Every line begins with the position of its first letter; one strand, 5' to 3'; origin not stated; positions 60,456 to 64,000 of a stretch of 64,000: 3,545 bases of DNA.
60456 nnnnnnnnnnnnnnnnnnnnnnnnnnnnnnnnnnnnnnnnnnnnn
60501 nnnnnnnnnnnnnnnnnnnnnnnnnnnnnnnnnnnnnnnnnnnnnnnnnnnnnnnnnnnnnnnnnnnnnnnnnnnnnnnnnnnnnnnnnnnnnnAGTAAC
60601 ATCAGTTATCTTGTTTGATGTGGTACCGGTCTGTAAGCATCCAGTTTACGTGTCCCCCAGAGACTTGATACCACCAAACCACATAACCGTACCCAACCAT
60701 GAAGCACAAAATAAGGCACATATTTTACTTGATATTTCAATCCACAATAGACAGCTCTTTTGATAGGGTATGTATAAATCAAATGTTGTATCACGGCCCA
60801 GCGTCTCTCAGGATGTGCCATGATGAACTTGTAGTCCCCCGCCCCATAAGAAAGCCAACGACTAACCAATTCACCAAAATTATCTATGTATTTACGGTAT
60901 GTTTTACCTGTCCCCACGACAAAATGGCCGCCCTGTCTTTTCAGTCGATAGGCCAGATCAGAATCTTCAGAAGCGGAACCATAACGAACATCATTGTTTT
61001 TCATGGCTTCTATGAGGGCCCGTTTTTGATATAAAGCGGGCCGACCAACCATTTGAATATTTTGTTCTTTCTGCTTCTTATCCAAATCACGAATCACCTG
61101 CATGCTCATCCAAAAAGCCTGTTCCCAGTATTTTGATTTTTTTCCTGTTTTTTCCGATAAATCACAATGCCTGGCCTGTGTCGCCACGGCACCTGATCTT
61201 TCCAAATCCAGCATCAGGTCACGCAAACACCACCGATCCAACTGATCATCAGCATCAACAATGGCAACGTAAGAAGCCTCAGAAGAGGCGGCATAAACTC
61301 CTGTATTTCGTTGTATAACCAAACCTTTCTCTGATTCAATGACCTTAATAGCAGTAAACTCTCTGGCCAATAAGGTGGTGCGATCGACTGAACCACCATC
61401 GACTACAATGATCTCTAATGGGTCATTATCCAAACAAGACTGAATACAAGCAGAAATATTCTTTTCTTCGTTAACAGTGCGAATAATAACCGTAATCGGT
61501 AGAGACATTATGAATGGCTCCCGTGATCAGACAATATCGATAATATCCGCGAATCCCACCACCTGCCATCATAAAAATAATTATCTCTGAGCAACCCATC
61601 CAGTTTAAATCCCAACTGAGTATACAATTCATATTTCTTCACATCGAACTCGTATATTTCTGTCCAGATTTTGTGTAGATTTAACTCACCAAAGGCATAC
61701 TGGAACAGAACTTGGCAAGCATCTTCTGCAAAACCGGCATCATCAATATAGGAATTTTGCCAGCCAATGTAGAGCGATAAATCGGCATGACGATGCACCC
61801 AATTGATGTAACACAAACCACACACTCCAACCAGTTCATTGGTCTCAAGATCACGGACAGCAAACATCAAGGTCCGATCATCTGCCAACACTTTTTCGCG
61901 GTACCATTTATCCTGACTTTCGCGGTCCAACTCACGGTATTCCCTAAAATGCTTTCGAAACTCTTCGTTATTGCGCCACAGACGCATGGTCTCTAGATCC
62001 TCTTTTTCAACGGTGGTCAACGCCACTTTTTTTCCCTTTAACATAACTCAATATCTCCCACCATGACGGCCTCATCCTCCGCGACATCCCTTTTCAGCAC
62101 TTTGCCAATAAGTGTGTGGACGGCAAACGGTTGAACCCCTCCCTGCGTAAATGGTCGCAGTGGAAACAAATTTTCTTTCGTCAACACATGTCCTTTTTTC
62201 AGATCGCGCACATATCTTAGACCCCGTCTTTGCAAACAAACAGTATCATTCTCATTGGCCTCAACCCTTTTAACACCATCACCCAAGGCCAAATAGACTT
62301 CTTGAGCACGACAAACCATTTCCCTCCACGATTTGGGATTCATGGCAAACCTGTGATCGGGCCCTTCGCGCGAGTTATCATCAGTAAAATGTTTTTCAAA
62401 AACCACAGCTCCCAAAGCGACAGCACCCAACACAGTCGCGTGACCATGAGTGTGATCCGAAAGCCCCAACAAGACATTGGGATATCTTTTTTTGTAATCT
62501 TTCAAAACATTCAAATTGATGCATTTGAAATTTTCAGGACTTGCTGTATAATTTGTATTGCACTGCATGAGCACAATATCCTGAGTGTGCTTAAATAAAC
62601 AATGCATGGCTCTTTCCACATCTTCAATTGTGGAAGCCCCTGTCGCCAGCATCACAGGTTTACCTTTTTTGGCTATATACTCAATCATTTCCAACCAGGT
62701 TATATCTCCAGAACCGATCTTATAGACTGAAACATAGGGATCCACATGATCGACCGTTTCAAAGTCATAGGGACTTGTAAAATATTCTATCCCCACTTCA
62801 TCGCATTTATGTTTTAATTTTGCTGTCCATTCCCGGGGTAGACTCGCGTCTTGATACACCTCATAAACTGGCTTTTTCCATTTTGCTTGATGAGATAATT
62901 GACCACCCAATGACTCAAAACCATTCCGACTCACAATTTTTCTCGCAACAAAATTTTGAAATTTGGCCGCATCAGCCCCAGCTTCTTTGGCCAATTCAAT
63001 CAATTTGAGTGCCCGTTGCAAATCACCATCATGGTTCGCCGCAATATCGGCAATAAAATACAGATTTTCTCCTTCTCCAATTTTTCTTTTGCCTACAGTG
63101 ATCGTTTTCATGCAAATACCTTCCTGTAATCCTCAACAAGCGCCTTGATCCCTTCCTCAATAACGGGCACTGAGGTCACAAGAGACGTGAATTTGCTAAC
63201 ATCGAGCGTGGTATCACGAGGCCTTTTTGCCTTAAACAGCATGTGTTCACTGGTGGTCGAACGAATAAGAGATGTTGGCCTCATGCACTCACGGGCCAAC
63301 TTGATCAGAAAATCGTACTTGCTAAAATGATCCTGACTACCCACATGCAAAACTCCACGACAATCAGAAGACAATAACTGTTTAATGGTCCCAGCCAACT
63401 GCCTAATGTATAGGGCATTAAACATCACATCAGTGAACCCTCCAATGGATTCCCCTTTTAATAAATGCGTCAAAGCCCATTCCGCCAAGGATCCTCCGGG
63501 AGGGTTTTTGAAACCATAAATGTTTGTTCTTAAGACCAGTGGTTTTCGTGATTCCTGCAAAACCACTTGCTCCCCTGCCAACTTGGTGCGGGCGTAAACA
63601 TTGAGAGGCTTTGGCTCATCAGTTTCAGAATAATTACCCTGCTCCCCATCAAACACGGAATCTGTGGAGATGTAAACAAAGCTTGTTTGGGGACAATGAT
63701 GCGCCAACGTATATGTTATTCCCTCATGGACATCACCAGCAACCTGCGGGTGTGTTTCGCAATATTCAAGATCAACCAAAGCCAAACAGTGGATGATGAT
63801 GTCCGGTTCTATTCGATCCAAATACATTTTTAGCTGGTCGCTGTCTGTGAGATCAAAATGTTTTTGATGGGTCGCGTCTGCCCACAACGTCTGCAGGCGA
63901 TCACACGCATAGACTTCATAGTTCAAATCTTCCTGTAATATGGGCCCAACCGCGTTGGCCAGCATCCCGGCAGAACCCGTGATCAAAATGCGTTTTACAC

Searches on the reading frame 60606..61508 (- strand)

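Call 65: search_protein_families(library=pfam, proteins=[window:60606-61508:-])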
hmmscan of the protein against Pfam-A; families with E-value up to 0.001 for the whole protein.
window:60606-61508:- (300 aa): 4 families
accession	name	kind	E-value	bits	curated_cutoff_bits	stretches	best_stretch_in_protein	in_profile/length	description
PF00535.33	Glycos_transf_2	-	7.9e-23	81.7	23.3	1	6-165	1-164/168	Glycosyl transferase family 2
PF13632.12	Glyco_trans_2_3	-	2.9e-08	34.2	27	1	80-273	1-186/198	Glycosyl transferase family group 2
PF13641.12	Glyco_tranf_2_3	-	0.00022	21.8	27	1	5-205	3-210/230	Glycosyltransferase like family 2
PF10111.15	Glyco_tranf_2_2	-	0.00075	19.5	27.3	0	6-212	1-223/276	Glycosyltransferase like family 2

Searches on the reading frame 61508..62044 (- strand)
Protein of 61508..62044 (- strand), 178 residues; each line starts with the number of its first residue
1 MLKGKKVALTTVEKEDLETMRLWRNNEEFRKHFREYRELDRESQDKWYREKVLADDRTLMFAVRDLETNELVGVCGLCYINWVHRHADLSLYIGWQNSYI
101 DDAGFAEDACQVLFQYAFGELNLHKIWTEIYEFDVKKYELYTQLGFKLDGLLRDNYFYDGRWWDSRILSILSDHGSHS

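Call 65: search_protein_families(library=pfam, proteins=[window:61508-62044:-])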
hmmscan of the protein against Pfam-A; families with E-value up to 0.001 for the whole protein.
window:61508-62044:- (178 aa): 3 families
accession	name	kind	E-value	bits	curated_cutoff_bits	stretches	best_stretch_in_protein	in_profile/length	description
PF13302.13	Acetyltransf_3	-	1.2e-16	62.1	25.4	1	8-147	3-138/138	Acetyltransferase (GNAT) domain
PF13420.13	Acetyltransf_4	-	5.1e-16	59.5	24.3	1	10-165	2-153/155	Acetyltransferase (GNAT) domain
PF00583.31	Acetyltransf_1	-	0.00055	20.6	20.7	0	30-146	5-116/116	Acetyltransferase (GNAT) family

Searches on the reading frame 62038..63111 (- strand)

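Call 65: search_protein_families(library=pfam, proteins=[window:62038-63111:-])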
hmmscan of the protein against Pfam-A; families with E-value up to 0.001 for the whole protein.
window:62038-63111:- (357 aa): 2 families
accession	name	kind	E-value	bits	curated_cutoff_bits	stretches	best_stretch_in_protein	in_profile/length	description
PF03102.20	NeuB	-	1.5e-73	247.7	22.1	1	37-281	1-241/241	NeuB family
PF08666.17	SAF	-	1e-08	36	21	1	297-355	3-63/63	SAF domain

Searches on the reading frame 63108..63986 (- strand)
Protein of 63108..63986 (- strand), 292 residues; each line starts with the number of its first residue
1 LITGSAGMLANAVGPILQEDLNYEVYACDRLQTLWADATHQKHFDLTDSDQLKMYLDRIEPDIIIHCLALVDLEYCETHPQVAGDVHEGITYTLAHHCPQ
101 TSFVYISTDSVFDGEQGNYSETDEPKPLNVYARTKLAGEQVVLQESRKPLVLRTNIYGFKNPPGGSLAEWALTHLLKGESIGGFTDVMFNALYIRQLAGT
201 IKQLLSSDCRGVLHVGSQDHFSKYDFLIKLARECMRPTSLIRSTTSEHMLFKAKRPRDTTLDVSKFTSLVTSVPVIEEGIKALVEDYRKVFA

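Call 65: search_protein_families(library=pfam, proteins=[window:63108-63986:-])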
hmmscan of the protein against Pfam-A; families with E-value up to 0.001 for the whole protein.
window:63108-63986:- (292 aa): 4 families
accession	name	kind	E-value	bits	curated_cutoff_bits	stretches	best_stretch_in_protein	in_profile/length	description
PF04321.23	RmlD_sub_bind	-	3.8e-44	151.3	27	1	1-287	4-285/287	RmlD substrate binding domain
PF01370.27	Epimerase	-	2.5e-18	66.8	20.9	1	1-160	2-176/240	NAD dependent epimerase/dehydratase family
PF07993.18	NAD_binding_4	-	1.8e-07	31.1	20.1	1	27-170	59-219/258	Male sterility protein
PF16363.11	GDP_Man_Dehyd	-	2.8e-07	30.7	27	1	39-144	54-166/332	GDP-mannose 4,6 dehydratase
